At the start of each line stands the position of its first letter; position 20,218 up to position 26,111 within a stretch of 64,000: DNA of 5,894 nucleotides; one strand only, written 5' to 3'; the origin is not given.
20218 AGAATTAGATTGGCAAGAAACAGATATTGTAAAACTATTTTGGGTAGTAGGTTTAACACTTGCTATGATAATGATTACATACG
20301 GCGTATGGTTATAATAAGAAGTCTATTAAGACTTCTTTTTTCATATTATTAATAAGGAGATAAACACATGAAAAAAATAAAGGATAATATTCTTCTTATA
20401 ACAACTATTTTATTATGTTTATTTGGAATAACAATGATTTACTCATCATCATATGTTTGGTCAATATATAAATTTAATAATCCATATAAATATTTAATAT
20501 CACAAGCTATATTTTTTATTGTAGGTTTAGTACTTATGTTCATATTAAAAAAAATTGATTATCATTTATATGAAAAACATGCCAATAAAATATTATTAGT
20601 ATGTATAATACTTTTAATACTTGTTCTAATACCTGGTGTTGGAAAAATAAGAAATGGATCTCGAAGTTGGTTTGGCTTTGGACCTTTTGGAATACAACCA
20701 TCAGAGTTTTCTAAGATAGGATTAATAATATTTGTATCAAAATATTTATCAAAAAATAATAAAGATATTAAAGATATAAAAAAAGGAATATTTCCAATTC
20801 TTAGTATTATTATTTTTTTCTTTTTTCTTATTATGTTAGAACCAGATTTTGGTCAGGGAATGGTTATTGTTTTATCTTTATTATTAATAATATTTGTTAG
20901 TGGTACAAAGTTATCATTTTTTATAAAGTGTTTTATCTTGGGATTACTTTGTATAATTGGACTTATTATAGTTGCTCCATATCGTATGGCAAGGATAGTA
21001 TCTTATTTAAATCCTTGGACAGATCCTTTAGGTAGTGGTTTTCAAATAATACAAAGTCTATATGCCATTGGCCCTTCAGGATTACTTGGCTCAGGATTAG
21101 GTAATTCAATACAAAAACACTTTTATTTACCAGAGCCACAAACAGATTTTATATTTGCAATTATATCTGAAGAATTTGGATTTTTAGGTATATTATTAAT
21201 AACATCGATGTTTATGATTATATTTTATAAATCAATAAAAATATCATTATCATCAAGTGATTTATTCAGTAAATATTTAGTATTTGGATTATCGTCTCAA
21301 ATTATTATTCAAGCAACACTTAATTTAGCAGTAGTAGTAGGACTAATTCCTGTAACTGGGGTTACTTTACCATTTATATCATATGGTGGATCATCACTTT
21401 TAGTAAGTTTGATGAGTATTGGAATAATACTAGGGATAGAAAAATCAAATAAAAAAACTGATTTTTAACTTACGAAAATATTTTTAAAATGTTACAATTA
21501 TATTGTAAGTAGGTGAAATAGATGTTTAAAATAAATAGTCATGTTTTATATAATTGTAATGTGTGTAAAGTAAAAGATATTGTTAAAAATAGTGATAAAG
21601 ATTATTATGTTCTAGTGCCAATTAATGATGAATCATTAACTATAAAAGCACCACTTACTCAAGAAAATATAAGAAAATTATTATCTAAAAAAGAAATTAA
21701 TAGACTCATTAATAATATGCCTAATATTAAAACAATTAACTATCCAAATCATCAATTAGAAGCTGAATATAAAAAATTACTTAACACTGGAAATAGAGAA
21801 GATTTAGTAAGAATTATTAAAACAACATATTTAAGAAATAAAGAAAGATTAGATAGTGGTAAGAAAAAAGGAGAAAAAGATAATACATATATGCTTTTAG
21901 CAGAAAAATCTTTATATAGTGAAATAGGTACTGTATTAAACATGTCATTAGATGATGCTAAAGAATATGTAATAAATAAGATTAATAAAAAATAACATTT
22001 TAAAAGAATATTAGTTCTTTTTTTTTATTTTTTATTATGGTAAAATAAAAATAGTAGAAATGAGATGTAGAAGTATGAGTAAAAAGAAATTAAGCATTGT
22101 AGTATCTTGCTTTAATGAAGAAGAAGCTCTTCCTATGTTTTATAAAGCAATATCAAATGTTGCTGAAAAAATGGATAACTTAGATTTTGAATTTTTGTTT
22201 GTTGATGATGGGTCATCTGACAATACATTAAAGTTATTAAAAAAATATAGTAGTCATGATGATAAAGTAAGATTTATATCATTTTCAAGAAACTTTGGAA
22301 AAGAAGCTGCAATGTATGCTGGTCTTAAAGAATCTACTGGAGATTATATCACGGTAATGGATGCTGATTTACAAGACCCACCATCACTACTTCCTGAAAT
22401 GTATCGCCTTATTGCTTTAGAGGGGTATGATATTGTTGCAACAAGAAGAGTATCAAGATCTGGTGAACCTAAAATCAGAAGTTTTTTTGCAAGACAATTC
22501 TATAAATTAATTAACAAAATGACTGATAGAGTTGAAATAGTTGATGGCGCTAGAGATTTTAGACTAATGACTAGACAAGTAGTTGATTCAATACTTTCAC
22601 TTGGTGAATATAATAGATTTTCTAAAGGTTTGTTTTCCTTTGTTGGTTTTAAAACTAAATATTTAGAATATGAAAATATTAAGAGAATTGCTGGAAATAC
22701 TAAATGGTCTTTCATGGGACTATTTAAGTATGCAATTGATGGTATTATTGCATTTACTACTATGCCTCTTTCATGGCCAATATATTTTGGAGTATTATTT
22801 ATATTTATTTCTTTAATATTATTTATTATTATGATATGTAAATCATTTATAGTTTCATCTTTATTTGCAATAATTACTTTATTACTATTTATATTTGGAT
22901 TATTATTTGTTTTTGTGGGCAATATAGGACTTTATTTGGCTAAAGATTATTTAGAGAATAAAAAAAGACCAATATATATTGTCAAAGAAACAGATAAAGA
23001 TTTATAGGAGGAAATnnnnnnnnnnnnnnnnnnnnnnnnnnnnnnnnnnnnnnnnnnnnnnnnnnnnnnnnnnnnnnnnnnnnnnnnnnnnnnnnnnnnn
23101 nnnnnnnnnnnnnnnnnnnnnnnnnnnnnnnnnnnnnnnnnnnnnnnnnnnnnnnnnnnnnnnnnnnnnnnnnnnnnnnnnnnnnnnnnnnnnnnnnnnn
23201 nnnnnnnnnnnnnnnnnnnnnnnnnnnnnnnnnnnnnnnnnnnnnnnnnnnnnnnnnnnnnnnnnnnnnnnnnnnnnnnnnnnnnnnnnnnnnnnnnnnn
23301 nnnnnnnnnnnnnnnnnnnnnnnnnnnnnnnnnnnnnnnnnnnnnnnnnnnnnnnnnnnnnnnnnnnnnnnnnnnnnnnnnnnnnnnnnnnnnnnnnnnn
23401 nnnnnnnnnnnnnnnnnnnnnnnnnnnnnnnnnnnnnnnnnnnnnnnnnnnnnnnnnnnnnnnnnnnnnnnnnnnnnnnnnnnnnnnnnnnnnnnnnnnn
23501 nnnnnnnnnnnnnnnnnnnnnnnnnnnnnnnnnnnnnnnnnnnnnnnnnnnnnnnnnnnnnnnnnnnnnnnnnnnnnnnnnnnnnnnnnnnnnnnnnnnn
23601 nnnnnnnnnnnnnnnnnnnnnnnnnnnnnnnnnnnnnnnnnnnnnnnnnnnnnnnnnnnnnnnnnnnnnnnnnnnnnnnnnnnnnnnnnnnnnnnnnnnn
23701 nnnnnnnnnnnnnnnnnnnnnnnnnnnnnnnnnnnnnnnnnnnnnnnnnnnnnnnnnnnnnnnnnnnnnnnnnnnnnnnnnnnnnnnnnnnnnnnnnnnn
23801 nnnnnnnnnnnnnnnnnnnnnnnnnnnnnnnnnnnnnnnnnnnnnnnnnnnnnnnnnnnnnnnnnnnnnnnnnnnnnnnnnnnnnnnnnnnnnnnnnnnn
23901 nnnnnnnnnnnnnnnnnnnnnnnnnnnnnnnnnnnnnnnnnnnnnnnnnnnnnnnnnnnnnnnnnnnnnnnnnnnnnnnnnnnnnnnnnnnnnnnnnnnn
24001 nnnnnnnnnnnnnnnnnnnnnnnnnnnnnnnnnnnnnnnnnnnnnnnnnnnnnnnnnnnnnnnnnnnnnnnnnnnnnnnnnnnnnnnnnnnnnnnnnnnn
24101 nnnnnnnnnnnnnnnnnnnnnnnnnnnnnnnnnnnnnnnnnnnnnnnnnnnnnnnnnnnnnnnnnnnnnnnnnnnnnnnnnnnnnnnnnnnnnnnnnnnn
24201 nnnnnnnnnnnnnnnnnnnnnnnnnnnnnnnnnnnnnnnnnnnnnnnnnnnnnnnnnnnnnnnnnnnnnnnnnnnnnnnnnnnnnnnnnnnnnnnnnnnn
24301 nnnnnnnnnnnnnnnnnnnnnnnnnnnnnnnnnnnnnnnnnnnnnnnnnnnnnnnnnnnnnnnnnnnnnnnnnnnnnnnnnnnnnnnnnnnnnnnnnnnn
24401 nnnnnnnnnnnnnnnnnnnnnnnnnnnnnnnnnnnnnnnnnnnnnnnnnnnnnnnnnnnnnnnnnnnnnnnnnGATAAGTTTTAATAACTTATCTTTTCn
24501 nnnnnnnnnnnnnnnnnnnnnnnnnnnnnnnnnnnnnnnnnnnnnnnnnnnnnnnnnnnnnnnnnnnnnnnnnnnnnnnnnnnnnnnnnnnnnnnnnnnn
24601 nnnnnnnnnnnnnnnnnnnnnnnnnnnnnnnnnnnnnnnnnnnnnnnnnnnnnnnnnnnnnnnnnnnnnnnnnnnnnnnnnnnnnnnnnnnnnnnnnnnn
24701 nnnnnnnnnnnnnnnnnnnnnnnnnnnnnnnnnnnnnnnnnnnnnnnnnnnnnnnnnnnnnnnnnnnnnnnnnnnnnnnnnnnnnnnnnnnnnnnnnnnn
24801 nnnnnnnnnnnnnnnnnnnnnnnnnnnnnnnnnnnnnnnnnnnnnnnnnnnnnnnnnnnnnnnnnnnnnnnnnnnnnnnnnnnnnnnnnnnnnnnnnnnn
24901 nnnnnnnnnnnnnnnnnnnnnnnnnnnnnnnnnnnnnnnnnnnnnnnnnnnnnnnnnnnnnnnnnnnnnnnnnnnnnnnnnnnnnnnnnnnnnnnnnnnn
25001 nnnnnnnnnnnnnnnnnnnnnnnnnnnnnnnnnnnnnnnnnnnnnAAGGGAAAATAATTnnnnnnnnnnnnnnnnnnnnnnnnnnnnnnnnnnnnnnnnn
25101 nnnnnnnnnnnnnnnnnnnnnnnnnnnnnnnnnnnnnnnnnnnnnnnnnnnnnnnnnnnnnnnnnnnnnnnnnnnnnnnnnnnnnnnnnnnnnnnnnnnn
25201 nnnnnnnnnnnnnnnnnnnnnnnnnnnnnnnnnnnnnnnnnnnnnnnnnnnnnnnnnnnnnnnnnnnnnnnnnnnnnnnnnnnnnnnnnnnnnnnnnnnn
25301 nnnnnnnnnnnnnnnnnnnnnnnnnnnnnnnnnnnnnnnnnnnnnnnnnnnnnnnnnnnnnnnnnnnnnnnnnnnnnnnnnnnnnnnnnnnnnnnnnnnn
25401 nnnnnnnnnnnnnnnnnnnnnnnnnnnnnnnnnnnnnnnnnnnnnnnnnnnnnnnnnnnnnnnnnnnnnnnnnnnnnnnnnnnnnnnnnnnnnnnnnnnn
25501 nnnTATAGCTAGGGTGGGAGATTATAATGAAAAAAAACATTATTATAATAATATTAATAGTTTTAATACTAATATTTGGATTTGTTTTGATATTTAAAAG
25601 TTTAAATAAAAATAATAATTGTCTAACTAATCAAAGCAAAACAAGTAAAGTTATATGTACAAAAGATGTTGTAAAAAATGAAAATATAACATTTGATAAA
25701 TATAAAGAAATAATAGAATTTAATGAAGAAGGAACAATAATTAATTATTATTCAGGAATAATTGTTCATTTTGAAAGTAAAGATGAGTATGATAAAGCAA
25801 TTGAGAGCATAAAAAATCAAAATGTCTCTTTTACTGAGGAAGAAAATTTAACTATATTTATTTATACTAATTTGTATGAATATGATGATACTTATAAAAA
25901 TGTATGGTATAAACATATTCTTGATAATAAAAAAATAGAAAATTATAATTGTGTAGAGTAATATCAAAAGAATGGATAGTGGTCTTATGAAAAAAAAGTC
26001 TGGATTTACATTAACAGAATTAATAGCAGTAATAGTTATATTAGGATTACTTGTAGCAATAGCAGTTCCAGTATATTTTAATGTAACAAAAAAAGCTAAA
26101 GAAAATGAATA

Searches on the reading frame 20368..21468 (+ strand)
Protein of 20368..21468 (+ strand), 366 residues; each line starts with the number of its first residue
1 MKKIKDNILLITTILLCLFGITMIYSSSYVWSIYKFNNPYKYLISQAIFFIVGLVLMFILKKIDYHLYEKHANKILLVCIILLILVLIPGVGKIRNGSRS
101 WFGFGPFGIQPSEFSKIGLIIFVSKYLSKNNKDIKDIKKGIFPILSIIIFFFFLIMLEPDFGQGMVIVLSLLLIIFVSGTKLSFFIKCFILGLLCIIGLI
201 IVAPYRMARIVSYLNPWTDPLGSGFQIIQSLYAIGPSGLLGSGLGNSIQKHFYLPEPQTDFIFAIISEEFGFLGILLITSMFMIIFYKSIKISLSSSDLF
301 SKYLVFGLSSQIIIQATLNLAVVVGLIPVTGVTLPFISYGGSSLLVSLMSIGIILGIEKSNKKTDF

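Call 64: search_protein_families(library=ncbifam, proteins=[window:20368-21468:+], max_evalue=0.00001)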
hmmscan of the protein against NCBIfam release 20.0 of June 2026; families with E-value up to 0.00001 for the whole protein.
window:20368-21468:+ (366 aa): 6 families
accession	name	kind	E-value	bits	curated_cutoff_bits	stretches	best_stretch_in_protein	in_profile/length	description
TIGR02615.1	spoVE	exception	1.4e-130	435.9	448.8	1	6-358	1-353/354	stage V sporulation protein E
TIGR02614.1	ftsW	equivalog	5.1e-119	397.5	337.5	1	6-360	1-356/357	putative lipid II flippase FtsW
TIGR02210.1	rodA_shape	equivalog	8.5e-91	304.7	336.7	1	6-360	1-355/357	rod shape-determining protein RodA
NF008042.0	PRK10774.1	equivalog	3.9e-76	256.6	493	1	5-358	35-389/405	cell division protein FtsW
NF008060.0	PRK10794.1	equivalog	1.9e-57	194.9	590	1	6-362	12-364/370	peptidoglycan glycosyltransferase MrdB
NF037961.1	RodA_shape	subfamily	1e-49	170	150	2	7-206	2-197/415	rod shape-determining protein RodA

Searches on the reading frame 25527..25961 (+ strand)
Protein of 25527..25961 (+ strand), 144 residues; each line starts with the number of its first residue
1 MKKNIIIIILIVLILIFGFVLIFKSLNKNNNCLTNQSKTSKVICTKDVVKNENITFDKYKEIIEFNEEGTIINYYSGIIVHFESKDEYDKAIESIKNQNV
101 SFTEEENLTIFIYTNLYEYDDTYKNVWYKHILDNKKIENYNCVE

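Call 85: search_protein_families(library=pfam, proteins=[window:25527-25961:+], max_evalue=0.01)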
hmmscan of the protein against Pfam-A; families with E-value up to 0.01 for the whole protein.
window:25527-25961:+ (144 aa): 2 families
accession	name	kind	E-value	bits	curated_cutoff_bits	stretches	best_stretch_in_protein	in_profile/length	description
PF12930.12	DUF3836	-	0.0014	19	25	1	1-60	1-60/127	Family of unknown function (DUF3836)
PF04713.17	Pox_I5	-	0.0021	18.5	25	1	5-45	10-50/75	Poxvirus protein I5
